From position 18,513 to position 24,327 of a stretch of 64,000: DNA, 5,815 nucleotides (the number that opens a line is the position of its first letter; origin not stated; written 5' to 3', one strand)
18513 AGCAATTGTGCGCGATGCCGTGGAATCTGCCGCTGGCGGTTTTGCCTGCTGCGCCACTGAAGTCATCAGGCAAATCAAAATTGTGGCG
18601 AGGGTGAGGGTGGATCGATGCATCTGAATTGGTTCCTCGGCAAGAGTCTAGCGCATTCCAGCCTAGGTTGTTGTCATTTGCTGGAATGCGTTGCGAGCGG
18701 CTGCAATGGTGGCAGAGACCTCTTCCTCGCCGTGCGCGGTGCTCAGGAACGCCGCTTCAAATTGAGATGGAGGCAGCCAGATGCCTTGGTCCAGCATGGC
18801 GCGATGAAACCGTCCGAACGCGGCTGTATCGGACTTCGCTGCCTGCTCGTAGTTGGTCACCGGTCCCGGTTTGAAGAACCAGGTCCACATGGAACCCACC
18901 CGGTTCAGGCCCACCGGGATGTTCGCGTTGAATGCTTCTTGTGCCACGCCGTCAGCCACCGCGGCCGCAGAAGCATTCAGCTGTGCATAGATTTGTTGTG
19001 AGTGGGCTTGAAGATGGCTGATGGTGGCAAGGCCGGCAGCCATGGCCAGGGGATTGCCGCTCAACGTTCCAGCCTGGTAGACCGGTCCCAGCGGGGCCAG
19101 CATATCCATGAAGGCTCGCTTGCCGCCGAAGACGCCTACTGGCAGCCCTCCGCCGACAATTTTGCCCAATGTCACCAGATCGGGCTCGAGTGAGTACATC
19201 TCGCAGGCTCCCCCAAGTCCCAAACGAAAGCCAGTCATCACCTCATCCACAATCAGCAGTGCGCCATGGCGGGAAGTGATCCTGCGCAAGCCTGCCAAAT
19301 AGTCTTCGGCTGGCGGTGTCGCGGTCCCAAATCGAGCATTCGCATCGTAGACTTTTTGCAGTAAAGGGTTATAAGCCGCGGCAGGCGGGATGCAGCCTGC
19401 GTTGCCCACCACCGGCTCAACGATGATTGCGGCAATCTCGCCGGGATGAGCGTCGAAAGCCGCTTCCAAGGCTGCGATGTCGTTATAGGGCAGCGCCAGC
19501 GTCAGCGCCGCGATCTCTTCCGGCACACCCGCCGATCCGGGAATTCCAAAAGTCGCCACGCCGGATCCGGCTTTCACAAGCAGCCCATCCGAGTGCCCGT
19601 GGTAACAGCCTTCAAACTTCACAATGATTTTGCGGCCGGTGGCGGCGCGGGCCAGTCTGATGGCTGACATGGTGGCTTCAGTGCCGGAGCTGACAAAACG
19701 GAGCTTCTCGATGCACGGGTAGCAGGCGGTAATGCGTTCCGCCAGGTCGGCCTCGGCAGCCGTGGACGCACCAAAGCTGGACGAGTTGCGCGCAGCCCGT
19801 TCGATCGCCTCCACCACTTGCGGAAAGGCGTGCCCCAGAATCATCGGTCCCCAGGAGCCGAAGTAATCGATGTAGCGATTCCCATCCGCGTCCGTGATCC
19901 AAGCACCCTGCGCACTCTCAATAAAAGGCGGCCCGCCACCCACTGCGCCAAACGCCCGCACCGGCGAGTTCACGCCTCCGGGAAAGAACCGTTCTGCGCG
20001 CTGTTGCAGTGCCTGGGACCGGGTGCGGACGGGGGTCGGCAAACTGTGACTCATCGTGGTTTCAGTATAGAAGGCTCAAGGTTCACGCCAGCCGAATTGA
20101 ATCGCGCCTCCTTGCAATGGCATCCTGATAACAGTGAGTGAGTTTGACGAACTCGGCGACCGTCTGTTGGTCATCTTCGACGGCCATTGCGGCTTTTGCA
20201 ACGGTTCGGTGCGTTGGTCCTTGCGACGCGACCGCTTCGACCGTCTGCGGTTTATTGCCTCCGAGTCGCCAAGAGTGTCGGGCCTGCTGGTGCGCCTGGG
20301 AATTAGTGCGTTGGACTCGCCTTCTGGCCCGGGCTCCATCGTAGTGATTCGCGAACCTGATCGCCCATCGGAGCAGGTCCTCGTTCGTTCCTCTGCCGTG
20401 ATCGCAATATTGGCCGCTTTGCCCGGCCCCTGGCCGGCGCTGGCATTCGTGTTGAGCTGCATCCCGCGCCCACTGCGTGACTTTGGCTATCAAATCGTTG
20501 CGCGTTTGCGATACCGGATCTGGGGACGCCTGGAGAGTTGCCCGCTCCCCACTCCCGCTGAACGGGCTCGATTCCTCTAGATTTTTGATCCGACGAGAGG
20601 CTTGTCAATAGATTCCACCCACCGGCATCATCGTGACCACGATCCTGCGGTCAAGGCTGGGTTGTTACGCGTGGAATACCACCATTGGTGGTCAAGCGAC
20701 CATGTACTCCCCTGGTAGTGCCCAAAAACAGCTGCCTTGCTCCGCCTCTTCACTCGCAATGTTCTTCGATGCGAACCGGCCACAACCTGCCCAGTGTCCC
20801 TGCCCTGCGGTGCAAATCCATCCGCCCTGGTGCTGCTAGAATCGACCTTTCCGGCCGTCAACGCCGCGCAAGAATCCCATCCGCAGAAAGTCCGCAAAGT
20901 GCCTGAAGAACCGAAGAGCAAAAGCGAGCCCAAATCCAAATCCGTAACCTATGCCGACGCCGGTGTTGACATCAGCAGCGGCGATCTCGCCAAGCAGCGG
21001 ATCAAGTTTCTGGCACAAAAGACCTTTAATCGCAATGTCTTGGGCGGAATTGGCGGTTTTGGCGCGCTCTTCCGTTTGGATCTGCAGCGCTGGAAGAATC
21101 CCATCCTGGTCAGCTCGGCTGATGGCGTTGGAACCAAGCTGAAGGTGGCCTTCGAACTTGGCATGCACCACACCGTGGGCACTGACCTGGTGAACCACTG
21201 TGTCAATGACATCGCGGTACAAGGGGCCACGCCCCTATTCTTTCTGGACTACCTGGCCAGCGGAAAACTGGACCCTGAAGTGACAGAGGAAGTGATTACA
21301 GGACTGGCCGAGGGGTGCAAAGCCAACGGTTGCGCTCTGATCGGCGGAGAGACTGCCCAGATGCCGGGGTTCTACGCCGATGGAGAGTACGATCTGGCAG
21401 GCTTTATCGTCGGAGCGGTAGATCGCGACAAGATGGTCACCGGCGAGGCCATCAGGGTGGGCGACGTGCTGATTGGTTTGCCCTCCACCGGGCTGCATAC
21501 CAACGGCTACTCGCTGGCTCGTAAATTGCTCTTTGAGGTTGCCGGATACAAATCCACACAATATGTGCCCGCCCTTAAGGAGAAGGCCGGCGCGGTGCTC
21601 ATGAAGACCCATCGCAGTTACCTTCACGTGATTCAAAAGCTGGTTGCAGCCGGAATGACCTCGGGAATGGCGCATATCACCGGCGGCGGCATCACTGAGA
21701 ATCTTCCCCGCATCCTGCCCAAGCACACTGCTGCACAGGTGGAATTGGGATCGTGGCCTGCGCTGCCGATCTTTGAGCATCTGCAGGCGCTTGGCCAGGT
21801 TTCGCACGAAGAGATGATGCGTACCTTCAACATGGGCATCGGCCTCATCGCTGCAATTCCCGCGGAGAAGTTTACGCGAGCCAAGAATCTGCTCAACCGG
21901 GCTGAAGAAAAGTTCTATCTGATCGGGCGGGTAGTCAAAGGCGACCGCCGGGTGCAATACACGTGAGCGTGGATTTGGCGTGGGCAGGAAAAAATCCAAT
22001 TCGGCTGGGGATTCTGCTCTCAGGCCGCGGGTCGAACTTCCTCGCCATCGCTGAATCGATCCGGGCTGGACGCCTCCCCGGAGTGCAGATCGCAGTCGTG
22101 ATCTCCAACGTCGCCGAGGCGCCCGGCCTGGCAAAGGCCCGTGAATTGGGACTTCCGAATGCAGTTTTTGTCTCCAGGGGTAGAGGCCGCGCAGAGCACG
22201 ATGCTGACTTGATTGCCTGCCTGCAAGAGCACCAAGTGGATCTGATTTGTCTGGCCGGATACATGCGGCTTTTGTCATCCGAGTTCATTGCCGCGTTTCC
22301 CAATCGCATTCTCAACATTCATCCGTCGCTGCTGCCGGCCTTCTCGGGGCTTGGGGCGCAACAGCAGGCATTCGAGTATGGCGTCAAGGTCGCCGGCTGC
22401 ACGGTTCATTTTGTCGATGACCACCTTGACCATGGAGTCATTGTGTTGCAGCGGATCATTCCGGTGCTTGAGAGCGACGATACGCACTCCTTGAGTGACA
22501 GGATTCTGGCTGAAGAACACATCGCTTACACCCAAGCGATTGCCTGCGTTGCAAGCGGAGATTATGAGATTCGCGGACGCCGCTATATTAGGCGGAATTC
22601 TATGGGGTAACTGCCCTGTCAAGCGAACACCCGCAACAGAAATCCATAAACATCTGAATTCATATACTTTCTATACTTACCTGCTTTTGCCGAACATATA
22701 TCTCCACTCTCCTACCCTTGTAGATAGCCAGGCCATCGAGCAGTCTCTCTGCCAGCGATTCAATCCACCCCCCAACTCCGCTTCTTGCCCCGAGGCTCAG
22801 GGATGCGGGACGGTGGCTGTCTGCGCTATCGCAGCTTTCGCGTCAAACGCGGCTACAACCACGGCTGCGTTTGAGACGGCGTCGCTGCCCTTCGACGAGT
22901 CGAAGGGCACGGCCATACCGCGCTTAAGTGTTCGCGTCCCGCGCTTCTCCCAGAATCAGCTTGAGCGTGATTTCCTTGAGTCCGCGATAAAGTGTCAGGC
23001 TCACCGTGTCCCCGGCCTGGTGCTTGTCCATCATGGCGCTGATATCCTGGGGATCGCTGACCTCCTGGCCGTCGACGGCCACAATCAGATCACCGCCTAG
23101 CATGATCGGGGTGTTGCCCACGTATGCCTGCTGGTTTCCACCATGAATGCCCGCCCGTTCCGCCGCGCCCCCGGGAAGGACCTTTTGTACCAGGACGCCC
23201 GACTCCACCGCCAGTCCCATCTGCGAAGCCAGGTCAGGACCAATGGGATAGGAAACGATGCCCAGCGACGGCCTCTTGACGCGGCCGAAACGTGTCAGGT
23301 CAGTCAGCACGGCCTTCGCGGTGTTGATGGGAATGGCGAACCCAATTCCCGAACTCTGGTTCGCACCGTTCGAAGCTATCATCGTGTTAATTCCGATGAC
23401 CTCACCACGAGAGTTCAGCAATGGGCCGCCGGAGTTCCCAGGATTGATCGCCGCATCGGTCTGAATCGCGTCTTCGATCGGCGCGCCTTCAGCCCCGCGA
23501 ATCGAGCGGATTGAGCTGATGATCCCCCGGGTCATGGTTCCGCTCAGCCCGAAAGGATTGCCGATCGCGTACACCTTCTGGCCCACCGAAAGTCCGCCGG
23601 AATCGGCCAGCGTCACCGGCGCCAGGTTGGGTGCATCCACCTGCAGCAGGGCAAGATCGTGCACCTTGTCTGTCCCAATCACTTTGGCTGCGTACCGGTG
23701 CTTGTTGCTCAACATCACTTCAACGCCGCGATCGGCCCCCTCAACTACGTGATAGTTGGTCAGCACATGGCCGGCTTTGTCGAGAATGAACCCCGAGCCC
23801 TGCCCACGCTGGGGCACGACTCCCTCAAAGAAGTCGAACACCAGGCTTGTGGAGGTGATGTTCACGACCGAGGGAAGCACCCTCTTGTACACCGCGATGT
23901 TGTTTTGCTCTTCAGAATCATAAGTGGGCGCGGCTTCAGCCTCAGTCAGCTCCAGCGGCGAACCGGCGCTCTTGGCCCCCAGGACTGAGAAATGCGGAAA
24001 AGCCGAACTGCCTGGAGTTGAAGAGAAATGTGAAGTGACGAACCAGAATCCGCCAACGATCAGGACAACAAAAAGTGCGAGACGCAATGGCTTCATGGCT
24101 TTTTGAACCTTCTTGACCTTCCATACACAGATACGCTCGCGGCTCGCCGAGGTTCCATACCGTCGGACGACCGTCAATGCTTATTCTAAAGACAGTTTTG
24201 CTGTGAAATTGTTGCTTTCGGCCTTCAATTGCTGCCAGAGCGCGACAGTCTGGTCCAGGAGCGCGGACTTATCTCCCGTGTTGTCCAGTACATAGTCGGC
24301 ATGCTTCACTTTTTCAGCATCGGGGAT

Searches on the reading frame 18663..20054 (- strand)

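Call 62: search_protein_families(library=pfam, proteins=[window:18663-20054:-], max_evalue=0.00001)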
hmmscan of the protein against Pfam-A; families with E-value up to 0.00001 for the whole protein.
window:18663-20054:- (463 aa): 1 family
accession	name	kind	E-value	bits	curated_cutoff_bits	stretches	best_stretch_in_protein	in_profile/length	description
PF00202.27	Aminotran_3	-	1.6e-67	228.4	30.5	2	44-235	12-219/403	Aminotransferase class-III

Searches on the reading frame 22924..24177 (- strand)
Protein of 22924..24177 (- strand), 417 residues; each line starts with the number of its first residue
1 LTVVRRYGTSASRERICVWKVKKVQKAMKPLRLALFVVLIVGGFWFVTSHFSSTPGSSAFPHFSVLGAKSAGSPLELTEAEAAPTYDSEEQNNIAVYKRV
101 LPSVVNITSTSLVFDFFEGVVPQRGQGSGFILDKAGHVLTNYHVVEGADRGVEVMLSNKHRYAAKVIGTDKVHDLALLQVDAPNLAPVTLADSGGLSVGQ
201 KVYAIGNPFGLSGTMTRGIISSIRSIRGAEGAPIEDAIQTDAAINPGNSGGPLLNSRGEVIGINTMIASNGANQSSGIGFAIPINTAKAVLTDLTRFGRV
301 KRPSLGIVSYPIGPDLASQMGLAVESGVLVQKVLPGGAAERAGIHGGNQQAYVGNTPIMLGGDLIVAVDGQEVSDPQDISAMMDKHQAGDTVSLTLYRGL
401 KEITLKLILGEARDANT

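Call 63: search_protein_families(library=pfam, proteins=[window:22924-24177:-], max_evalue=0.00001)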
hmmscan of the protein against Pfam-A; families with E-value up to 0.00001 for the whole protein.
window:22924-24177:- (417 aa): 5 families
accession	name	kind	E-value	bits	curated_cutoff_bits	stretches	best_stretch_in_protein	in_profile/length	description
PF13365.12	Trypsin_2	-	1.7e-36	126.6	27.6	1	127-263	1-144/144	Trypsin-like peptidase domain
PF00089.32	Trypsin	-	2.5e-19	70.4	20.6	1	128-289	28-218/220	Trypsin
PF13180.12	PDZ_2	-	6.1e-11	42.9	27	1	325-407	11-78/80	PDZ domain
PF17820.7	PDZ_6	-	6e-08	32.8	27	0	362-398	19-54/54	PDZ domain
PF00595.29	PDZ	-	5.9e-07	30.2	23.2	0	324-356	16-55/81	PDZ domain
